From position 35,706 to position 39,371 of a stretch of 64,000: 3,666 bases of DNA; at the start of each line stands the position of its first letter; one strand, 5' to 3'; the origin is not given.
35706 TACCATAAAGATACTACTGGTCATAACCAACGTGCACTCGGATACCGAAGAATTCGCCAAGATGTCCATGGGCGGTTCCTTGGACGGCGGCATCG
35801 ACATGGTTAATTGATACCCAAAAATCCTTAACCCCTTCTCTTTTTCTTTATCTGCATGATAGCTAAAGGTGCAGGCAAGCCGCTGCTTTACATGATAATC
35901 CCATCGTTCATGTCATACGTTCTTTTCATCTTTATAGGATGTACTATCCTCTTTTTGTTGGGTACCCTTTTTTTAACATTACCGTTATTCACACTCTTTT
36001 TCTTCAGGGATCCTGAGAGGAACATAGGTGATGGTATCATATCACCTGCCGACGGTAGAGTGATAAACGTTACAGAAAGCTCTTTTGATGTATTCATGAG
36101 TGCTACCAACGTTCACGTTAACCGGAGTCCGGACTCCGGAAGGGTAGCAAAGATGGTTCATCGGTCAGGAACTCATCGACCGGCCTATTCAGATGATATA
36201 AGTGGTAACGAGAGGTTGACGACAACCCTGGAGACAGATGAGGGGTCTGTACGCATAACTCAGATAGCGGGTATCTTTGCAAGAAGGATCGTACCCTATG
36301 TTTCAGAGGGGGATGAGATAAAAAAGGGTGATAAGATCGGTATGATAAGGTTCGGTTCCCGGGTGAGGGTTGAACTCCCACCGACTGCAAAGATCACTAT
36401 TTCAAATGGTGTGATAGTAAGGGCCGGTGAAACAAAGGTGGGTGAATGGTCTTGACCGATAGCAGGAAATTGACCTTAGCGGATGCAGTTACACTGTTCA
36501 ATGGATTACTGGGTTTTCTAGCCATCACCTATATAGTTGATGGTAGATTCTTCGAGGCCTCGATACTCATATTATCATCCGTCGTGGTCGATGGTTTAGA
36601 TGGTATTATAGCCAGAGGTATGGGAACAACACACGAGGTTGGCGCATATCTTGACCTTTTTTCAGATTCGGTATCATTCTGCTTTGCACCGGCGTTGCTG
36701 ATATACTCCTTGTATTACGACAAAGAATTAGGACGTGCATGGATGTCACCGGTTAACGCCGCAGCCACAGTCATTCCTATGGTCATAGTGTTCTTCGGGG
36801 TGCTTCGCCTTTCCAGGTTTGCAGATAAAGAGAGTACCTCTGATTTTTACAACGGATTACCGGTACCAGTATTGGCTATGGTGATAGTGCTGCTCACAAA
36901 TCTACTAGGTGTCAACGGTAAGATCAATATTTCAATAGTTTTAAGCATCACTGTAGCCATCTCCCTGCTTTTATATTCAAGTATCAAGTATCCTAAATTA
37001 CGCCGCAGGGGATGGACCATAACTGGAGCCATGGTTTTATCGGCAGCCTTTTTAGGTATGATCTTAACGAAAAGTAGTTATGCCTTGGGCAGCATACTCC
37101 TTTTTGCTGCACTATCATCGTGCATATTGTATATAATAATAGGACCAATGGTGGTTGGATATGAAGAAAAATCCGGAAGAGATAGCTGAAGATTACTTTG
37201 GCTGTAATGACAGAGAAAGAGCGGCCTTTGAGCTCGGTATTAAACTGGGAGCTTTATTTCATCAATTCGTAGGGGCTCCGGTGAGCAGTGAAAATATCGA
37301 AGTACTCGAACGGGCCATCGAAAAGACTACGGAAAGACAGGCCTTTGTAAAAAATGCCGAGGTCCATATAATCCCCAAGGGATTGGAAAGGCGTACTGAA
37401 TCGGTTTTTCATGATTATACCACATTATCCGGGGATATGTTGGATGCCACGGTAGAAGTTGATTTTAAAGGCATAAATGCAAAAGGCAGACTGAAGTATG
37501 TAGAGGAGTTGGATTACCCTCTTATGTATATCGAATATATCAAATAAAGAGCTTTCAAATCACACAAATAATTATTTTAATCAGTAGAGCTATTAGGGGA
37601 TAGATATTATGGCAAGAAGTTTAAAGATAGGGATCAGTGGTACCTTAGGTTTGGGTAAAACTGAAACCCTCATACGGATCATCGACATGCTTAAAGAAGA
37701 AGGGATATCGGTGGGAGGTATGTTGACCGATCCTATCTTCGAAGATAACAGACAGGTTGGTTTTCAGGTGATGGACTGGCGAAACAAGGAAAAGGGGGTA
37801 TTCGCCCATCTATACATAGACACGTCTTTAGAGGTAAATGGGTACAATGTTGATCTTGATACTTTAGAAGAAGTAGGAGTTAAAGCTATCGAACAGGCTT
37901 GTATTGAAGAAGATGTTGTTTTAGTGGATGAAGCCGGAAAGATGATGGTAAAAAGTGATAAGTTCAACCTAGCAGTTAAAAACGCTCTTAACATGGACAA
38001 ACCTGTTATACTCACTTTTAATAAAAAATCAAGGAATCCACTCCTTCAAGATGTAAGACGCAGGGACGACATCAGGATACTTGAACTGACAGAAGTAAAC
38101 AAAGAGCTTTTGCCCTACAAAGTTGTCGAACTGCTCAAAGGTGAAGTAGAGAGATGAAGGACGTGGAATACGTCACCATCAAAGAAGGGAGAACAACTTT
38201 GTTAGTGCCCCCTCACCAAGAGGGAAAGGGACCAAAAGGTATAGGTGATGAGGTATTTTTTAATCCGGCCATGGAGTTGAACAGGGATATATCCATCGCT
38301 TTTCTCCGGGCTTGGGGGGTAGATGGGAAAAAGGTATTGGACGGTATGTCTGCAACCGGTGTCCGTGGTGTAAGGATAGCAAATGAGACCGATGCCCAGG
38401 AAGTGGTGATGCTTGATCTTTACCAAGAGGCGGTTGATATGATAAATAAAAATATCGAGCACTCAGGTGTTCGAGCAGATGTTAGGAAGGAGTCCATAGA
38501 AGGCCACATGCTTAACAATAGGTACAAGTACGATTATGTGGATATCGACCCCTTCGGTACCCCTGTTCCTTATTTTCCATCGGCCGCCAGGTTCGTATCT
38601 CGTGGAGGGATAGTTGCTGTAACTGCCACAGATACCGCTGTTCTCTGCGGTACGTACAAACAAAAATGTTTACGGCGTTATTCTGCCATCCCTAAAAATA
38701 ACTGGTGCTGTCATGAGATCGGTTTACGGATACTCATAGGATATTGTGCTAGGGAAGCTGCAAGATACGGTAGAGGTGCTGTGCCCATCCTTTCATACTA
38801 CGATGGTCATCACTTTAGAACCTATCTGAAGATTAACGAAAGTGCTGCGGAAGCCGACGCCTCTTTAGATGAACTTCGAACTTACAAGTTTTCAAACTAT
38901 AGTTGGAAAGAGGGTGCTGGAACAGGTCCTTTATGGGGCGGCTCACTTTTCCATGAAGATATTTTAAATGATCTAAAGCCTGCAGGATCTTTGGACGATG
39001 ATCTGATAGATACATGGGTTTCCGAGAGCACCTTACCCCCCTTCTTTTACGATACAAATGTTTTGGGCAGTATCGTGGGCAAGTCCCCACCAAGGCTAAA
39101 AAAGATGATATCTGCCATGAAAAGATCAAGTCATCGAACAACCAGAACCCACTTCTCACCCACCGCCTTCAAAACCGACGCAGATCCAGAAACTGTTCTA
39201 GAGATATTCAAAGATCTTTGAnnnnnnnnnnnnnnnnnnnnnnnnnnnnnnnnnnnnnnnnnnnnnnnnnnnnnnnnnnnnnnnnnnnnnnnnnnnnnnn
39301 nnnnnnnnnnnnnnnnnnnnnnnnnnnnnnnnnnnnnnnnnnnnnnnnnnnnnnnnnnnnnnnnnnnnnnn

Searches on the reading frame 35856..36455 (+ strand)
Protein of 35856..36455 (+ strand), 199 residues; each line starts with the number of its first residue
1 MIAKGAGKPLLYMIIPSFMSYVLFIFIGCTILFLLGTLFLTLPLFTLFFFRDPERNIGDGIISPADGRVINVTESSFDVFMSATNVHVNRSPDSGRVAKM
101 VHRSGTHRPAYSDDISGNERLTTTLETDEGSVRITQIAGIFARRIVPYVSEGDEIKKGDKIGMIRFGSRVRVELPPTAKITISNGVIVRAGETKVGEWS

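Call 26: search_protein_families(library=pfam, proteins=[window:35856-36455:+], max_evalue=0.00001)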
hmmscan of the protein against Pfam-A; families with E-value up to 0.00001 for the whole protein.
window:35856-36455:+ (199 aa): 1 family
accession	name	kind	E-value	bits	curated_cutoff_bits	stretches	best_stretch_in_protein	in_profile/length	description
PF02666.20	PS_Dcarbxylase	-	1.2e-36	126.7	22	1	79-193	73-195/198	Phosphatidylserine decarboxylase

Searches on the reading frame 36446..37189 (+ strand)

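Call 26: search_protein_families(library=pfam, proteins=[window:36446-37189:+], max_evalue=0.00001)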
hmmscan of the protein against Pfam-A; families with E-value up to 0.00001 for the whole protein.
window:36446-37189:+ (247 aa): 1 family
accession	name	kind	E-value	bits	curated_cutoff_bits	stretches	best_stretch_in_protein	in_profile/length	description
PF01066.26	CDP-OH_P_transf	-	1.2e-11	45.7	22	1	10-164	2-141/152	CDP-alcohol phosphatidyltransferase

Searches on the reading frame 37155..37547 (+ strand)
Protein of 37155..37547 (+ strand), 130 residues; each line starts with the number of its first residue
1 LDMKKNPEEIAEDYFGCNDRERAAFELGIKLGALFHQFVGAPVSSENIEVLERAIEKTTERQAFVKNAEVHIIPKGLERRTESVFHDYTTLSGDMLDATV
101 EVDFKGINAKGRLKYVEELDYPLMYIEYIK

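Call 69: search_protein_families(library=pfam, proteins=[window:37155-37547:+], max_evalue=0.001)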
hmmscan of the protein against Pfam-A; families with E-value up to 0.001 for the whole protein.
window:37155-37547:+ (130 aa): 1 family
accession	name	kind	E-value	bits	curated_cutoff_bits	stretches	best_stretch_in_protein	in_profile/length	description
PF04038.17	DHNA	-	2.9e-37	127.9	25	1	19-127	2-108/108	Dihydroneopterin aldolase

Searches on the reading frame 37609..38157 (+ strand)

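Call 26: search_protein_families(library=pfam, proteins=[window:37609-38157:+], max_evalue=0.00001)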
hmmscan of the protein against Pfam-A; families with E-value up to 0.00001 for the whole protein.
window:37609-38157:+ (182 aa): 1 family
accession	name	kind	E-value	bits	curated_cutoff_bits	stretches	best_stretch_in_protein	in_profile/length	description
PF03266.21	NTPase_1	-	7.2e-40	137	23.9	1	6-172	1-167/168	NTPase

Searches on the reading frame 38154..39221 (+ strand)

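Call 26: search_protein_families(library=pfam, proteins=[window:38154-39221:+], max_evalue=0.00001)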
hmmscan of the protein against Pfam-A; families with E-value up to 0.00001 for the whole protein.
window:38154-39221:+ (355 aa): 1 family
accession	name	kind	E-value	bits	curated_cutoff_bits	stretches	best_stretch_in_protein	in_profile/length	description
PF02005.22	TRM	-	7e-81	272.7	27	1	32-352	18-375/376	N2,N2-dimethylguanosine tRNA methyltransferase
